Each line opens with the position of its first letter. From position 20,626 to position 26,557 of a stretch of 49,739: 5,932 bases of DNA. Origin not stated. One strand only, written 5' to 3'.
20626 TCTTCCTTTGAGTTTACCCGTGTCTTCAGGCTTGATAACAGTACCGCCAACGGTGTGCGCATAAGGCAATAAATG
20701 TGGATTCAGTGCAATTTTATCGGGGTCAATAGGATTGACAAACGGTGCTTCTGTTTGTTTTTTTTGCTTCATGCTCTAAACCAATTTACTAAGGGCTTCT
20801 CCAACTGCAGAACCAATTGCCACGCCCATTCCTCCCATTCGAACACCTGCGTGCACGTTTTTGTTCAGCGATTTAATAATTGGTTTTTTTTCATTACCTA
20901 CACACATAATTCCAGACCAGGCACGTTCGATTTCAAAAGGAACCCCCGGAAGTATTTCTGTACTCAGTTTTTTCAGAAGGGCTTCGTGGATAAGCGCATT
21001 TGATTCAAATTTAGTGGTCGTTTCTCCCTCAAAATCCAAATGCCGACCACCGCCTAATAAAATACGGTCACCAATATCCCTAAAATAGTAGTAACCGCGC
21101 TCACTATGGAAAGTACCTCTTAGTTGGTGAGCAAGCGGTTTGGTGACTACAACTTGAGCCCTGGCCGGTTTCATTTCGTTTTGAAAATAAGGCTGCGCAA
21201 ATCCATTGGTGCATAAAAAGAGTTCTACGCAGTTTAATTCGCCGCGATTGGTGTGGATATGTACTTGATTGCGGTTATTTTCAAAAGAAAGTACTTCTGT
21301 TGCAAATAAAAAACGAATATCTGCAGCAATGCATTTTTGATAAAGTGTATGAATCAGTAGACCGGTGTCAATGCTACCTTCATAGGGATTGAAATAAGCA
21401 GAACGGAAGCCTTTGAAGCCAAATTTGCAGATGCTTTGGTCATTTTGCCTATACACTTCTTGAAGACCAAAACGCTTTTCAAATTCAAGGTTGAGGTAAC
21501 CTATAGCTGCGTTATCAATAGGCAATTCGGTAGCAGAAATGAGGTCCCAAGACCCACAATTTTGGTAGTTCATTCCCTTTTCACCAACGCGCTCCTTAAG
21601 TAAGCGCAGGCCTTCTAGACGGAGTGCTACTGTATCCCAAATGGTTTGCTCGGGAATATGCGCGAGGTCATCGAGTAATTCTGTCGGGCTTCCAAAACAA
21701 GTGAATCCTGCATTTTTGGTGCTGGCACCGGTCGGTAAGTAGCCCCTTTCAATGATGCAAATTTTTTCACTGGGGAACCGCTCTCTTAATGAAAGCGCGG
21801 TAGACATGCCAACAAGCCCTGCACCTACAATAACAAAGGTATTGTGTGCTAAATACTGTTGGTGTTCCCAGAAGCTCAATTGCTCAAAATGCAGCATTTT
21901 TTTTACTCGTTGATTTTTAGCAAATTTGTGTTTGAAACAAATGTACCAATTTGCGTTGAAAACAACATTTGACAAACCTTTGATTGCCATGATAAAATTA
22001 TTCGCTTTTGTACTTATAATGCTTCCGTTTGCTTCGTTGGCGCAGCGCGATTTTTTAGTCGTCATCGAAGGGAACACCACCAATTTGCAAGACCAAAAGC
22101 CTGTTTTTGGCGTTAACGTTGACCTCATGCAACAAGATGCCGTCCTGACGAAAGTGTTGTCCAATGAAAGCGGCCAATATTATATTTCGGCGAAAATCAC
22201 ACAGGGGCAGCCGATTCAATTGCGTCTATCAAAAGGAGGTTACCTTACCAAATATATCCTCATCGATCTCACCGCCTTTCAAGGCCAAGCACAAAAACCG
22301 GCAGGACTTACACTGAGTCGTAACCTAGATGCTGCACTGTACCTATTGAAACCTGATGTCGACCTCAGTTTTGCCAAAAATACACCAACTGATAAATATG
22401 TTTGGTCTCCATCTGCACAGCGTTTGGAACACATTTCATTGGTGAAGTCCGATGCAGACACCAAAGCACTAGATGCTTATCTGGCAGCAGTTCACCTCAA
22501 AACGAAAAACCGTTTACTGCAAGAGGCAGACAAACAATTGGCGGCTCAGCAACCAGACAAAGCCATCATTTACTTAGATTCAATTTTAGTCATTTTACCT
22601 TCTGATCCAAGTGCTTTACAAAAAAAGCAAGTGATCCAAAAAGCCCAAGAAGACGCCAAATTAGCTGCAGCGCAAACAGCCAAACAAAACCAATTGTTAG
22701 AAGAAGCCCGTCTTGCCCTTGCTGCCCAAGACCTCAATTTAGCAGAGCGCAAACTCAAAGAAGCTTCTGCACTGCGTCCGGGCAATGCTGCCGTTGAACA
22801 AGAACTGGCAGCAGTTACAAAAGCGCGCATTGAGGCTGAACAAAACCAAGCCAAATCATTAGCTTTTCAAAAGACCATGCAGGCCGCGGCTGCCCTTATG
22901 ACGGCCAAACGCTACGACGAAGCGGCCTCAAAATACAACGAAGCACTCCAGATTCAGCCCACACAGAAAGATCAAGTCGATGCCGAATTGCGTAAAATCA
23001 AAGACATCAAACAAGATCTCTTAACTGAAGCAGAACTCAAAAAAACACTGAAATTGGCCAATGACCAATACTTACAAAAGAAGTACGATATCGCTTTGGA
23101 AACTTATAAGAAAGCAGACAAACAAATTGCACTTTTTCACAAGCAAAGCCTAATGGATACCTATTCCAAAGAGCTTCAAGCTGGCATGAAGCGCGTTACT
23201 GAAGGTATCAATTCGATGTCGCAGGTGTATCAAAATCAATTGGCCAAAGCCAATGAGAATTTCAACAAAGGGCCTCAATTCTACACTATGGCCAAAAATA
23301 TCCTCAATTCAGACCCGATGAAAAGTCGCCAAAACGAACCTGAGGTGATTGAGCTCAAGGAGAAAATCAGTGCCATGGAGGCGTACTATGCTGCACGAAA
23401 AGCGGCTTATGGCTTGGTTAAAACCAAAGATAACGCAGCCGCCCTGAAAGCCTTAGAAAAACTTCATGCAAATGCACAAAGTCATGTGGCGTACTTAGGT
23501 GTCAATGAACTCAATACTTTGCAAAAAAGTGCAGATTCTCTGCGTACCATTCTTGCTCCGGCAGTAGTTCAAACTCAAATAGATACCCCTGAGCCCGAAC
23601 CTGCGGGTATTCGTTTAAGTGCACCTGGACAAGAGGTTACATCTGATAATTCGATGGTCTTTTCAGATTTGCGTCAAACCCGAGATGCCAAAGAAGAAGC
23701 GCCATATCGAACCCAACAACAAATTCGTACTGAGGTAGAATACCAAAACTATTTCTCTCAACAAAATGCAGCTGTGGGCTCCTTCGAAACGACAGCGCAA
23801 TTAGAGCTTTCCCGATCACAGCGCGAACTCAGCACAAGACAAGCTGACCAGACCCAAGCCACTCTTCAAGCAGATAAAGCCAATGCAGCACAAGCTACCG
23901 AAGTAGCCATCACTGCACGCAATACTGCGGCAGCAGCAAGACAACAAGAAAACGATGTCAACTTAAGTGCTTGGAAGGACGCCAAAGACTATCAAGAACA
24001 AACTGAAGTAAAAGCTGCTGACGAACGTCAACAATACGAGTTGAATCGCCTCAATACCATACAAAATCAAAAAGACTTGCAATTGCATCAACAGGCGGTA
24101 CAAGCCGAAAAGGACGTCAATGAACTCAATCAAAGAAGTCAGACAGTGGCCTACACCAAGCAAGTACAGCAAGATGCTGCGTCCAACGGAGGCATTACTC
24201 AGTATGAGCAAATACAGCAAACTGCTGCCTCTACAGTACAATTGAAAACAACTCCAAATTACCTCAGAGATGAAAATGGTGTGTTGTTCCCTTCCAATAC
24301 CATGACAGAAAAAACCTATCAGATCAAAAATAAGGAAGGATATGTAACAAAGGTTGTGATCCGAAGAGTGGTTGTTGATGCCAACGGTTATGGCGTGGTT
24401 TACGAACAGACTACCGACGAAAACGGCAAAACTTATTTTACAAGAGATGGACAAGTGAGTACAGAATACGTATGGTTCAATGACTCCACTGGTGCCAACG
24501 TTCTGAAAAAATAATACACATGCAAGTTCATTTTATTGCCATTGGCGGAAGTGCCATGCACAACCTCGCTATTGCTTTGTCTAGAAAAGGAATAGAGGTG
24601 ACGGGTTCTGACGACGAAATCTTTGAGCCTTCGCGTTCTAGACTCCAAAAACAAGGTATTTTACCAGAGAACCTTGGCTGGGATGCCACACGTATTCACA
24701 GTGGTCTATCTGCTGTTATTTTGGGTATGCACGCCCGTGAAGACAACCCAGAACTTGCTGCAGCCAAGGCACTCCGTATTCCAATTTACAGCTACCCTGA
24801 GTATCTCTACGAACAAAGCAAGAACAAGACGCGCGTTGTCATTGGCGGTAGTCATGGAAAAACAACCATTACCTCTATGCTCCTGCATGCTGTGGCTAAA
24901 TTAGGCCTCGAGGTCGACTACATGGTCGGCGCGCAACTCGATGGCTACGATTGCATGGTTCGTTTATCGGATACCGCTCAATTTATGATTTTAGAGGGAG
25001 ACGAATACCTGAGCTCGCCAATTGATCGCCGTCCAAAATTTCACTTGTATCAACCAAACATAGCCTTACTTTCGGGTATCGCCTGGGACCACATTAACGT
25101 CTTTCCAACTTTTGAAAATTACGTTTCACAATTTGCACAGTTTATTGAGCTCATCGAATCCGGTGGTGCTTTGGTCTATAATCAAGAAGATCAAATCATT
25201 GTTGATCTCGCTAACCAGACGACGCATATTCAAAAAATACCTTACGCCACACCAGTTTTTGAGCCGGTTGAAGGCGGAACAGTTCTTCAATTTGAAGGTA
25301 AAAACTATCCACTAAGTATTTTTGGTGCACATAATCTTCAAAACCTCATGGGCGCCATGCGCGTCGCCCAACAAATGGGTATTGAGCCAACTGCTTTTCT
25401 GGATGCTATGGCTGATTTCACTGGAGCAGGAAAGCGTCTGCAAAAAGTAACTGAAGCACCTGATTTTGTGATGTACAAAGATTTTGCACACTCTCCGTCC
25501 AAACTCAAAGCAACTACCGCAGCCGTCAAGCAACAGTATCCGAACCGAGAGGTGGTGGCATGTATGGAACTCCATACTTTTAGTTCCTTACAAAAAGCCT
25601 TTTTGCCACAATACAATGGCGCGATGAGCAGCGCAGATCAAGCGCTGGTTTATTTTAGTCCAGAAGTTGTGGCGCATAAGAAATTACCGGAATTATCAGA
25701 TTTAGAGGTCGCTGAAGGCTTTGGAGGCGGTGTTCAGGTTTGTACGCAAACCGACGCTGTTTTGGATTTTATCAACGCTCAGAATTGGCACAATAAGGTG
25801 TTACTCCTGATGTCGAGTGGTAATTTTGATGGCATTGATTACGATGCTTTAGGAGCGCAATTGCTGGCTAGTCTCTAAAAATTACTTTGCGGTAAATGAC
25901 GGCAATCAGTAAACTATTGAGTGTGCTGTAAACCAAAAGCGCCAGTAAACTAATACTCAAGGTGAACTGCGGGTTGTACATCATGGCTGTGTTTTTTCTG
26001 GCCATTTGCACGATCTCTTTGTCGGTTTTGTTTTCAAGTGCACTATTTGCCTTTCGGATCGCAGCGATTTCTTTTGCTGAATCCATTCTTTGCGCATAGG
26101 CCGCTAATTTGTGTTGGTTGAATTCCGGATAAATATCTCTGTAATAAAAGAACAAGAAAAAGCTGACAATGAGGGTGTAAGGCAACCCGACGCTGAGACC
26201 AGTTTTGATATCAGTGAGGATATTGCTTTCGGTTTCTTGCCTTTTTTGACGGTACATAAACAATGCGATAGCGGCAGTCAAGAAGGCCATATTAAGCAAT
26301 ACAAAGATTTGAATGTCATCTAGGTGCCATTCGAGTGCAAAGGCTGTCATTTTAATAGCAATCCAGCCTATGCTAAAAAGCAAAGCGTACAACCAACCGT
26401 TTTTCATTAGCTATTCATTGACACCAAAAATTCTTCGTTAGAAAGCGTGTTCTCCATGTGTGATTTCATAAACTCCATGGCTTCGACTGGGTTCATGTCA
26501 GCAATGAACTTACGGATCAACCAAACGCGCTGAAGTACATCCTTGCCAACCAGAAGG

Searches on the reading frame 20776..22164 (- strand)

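Call 95: search_protein_families(library=pfam, proteins=[window:20776-22164:-], max_evalue=0.00001)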
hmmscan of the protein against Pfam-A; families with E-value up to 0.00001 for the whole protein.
window:20776-22164:- (462 aa): 1 family
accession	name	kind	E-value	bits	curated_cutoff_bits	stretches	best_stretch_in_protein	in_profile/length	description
PF01266.30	DAO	-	9.6e-40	137.6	27.9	1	110-460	2-352/353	FAD dependent oxidoreductase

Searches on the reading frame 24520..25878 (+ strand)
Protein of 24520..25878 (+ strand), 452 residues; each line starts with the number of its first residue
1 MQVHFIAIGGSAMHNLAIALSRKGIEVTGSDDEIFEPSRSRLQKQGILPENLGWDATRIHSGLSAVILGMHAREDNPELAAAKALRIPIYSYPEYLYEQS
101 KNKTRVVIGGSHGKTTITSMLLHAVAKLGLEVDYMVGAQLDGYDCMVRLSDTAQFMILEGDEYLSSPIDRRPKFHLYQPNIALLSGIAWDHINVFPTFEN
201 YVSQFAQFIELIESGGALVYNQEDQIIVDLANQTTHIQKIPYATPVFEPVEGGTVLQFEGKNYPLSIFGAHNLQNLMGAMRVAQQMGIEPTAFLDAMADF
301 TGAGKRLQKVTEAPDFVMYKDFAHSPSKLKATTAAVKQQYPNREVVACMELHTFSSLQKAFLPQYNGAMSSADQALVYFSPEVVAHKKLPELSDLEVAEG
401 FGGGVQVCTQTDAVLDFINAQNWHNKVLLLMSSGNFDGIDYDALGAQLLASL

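Call 95: search_protein_families(library=pfam, proteins=[window:24520-25878:+], max_evalue=0.00001)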
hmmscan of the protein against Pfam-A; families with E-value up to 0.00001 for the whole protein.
window:24520-25878:+ (452 aa): 2 families
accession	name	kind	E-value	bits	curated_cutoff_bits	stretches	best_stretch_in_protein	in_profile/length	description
PF08245.18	Mur_ligase_M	-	4.4e-16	59.9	24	1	108-282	1-199/200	Mur ligase middle domain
PF01225.30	Mur_ligase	-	1e-11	45.4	21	1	3-102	2-93/95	Mur ligase family, catalytic domain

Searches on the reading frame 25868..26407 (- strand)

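Call 95: search_protein_families(library=pfam, proteins=[window:25868-26407:-], max_evalue=0.00001)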
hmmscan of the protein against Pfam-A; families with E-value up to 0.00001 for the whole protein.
window:25868-26407:- (179 aa): 1 family
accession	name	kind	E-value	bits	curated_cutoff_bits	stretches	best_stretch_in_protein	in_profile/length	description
PF13858.11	DUF4199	-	7.7e-10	39.9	32.3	1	7-174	2-165/165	Protein of unknown function (DUF4199)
